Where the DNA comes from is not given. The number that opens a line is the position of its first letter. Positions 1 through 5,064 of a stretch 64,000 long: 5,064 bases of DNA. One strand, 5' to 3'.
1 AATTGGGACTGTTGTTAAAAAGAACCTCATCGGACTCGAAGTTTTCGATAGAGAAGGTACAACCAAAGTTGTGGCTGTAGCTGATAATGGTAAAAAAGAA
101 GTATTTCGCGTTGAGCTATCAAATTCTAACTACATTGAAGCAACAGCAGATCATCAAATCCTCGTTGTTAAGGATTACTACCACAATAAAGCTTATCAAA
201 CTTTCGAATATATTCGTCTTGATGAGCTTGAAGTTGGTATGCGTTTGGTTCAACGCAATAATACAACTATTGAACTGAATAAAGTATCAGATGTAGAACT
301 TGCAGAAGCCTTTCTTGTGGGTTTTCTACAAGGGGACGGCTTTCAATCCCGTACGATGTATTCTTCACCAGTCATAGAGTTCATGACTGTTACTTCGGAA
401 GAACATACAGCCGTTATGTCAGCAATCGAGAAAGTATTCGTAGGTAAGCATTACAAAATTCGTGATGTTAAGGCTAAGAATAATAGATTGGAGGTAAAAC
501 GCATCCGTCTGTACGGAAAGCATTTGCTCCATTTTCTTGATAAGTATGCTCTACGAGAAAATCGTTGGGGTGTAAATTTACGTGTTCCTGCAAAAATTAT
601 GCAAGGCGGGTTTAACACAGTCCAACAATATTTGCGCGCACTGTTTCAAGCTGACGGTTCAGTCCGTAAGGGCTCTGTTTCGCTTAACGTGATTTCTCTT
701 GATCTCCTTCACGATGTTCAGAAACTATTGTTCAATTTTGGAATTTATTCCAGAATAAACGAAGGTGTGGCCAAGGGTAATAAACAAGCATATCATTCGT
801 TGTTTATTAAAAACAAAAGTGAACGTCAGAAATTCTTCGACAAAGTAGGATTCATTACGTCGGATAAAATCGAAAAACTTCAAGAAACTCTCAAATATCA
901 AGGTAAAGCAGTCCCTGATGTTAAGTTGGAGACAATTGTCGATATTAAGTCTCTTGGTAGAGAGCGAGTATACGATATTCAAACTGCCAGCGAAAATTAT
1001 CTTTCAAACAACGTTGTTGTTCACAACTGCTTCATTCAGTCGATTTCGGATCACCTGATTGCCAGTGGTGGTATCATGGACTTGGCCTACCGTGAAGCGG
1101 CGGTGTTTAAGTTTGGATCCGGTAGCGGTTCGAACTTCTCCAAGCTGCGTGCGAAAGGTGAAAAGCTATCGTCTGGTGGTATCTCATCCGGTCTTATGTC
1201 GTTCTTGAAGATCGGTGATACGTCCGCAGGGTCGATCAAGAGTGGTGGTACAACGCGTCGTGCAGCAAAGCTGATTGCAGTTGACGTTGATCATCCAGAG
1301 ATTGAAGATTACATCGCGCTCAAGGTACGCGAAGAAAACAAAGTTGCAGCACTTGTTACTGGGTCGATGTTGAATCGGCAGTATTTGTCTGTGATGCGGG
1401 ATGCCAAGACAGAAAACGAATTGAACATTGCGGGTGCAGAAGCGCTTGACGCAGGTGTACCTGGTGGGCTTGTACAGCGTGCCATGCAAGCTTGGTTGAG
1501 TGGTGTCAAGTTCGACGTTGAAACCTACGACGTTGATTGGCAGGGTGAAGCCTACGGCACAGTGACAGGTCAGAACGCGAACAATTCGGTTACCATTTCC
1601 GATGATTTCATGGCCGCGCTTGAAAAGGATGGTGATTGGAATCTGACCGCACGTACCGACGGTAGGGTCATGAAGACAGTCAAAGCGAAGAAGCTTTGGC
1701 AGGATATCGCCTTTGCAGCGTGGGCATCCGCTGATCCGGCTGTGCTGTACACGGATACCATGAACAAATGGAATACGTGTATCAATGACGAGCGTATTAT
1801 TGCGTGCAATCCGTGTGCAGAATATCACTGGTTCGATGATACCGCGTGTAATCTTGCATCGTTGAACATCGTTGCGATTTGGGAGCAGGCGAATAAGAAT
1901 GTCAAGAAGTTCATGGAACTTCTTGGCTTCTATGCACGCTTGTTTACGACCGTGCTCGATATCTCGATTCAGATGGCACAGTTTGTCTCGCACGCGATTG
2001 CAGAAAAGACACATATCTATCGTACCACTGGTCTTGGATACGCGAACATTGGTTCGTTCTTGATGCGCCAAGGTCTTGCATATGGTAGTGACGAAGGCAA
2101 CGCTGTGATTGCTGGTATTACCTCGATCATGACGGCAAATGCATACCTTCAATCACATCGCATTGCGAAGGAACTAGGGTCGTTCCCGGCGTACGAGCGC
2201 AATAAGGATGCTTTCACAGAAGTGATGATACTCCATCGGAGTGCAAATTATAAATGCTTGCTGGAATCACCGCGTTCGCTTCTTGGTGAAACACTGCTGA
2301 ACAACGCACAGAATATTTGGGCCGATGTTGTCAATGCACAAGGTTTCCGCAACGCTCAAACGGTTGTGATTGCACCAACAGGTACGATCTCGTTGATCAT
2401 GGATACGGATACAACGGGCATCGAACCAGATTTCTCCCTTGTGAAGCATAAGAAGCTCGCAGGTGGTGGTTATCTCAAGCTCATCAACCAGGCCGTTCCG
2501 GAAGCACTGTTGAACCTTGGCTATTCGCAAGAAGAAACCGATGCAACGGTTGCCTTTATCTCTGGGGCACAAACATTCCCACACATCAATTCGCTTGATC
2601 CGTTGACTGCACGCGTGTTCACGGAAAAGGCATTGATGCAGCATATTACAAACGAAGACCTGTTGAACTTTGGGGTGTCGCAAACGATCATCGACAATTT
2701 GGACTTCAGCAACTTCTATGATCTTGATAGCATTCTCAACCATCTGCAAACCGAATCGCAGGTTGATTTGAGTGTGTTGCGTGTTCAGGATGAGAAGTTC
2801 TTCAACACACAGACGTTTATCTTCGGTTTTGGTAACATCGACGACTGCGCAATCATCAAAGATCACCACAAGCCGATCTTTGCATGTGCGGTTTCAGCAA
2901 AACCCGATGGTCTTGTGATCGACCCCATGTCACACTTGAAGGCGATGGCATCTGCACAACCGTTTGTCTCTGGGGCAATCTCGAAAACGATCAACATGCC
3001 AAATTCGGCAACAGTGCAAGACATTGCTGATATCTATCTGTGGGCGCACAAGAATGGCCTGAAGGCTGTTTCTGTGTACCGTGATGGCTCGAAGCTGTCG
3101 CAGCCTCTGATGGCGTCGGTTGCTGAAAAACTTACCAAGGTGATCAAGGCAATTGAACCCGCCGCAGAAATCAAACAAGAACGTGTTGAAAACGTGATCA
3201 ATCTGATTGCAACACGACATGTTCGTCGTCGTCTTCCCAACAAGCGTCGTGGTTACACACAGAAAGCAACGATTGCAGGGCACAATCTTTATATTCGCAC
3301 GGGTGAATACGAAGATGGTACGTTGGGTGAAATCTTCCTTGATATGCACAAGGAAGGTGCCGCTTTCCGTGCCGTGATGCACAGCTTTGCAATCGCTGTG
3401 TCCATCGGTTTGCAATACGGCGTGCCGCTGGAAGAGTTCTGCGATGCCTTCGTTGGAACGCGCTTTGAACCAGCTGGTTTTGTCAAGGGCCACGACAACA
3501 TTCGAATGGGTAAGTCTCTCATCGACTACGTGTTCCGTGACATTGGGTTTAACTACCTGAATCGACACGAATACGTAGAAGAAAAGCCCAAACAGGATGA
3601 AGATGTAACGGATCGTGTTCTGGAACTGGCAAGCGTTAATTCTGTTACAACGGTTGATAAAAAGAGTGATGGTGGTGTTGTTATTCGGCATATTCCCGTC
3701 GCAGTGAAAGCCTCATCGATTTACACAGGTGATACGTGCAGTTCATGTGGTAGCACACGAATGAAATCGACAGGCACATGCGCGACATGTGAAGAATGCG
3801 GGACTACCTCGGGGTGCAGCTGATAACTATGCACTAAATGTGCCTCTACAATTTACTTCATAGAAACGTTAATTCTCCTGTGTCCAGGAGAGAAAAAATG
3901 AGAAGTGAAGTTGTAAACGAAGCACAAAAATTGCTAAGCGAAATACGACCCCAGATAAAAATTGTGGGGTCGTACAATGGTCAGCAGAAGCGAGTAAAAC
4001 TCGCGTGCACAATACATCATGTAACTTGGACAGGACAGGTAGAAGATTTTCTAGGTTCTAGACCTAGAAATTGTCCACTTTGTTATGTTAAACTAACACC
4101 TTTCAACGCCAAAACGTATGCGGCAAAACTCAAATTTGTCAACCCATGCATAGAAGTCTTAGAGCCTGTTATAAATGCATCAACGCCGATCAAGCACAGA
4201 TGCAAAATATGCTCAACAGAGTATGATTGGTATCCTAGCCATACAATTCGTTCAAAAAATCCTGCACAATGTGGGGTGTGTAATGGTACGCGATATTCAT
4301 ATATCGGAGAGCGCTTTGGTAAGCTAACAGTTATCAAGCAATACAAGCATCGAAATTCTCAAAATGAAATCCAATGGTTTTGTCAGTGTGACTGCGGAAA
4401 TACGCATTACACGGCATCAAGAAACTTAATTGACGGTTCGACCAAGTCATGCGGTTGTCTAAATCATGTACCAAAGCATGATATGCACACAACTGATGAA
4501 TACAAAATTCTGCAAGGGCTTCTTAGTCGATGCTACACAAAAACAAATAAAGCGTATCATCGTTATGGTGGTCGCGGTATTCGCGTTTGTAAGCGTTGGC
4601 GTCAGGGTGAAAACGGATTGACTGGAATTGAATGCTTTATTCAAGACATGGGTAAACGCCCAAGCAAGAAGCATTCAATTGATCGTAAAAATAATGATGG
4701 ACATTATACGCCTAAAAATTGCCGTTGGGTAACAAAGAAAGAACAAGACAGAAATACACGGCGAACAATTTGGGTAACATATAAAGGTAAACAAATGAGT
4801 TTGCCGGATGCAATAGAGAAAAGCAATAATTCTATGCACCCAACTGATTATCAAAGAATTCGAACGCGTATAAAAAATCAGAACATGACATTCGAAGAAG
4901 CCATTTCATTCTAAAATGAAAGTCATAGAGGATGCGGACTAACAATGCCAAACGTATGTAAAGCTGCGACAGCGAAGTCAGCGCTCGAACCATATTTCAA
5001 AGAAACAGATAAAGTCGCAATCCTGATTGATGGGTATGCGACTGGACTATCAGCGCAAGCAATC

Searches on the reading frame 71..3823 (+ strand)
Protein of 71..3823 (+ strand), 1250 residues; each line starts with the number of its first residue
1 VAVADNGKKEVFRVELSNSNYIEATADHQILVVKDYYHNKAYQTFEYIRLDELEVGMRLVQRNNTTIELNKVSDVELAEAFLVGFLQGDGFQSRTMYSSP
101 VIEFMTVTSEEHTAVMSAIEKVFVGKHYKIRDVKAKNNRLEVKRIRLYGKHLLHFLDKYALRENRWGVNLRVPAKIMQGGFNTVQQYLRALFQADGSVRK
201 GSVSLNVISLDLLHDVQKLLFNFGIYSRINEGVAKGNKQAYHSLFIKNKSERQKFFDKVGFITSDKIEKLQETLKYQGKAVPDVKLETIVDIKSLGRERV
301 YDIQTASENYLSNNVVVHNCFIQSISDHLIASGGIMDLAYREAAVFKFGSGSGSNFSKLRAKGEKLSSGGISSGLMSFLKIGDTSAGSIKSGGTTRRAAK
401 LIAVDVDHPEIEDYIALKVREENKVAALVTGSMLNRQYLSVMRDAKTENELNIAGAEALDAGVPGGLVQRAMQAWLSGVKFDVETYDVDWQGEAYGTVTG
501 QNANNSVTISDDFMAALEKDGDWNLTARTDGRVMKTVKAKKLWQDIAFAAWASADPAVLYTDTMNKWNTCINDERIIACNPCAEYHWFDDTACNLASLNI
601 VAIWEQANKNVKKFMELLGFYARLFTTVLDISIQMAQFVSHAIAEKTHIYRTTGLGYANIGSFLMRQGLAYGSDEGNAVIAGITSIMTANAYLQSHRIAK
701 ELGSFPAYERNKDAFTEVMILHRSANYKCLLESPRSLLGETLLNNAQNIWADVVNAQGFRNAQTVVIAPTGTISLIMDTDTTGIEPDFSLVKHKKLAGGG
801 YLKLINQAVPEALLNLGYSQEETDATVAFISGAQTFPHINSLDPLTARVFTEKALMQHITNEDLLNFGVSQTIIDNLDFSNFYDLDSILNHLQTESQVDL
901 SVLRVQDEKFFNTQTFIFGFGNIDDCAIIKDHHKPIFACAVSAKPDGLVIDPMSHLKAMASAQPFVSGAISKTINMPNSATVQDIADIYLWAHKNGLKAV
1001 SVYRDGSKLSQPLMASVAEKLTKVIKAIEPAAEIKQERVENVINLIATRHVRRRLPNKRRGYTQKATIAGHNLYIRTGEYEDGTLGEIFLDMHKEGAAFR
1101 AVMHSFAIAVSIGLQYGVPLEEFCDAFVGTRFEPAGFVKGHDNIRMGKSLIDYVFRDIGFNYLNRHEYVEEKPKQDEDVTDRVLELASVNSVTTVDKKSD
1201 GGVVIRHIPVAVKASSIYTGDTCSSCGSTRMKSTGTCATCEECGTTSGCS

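Call 11: search_protein_families(library=pfam, proteins=[window:71-3823:+], max_evalue=0.001)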
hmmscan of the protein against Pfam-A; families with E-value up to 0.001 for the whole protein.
window:71-3823:+ (1250 aa): 4 families
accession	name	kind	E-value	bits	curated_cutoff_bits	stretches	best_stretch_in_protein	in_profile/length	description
PF02867.20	Ribonuc_red_lgC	-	2.9e-109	366.5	23.9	2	319-851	2-465/523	Ribonucleotide reductase, barrel domain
PF14528.11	LAGLIDADG_3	-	6e-15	55.7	22.5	1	185-260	4-82/82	LAGLIDADG-like domain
PF14890.11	Intein_splicing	-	2.8e-11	43.9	35.8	1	7-319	46-155/155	Intein splicing domain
PF12637.14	TSCPD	-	2.3e-09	37.9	22.8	1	1062-1156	3-82/88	TSCPD domain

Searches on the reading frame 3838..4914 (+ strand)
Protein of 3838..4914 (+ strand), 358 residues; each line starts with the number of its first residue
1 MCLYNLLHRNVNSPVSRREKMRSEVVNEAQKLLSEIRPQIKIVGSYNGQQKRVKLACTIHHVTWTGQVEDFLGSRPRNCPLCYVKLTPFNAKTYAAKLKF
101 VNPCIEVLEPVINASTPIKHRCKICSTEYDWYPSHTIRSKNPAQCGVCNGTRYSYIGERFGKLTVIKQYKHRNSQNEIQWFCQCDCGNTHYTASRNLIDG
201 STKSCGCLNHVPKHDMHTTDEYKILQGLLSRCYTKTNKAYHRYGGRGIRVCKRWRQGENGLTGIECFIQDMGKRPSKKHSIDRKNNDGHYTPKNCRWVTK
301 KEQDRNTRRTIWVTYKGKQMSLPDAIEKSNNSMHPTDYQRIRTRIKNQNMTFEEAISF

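Call 12: search_protein_families(library=phrogs, proteins=[window:3838-4914:+], max_evalue=0.001)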
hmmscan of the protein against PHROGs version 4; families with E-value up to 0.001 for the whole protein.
window:3838-4914:+ (358 aa): 6 families
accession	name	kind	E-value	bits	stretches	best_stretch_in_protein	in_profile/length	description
phrog_374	-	DNA, RNA and nucleotide metabolism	1.2e-56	193.8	1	142-356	184-396/617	HNH endonuclease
phrog_3377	-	DNA, RNA and nucleotide metabolism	4.3e-38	132.1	1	213-356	6-137/196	HNH endonuclease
phrog_8790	-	DNA, RNA and nucleotide metabolism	3.6e-28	100.1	1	213-326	17-113/241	restriction endonuclease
phrog_2081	-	DNA, RNA and nucleotide metabolism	5e-21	76.4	1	205-322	84-215/433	HNH endonuclease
phrog_559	-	DNA, RNA and nucleotide metabolism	1.5e-10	41.6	1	17-221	55-251/607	HNH endonuclease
phrog_22195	-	unknown function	5e-06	27.4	1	155-228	10-79/148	-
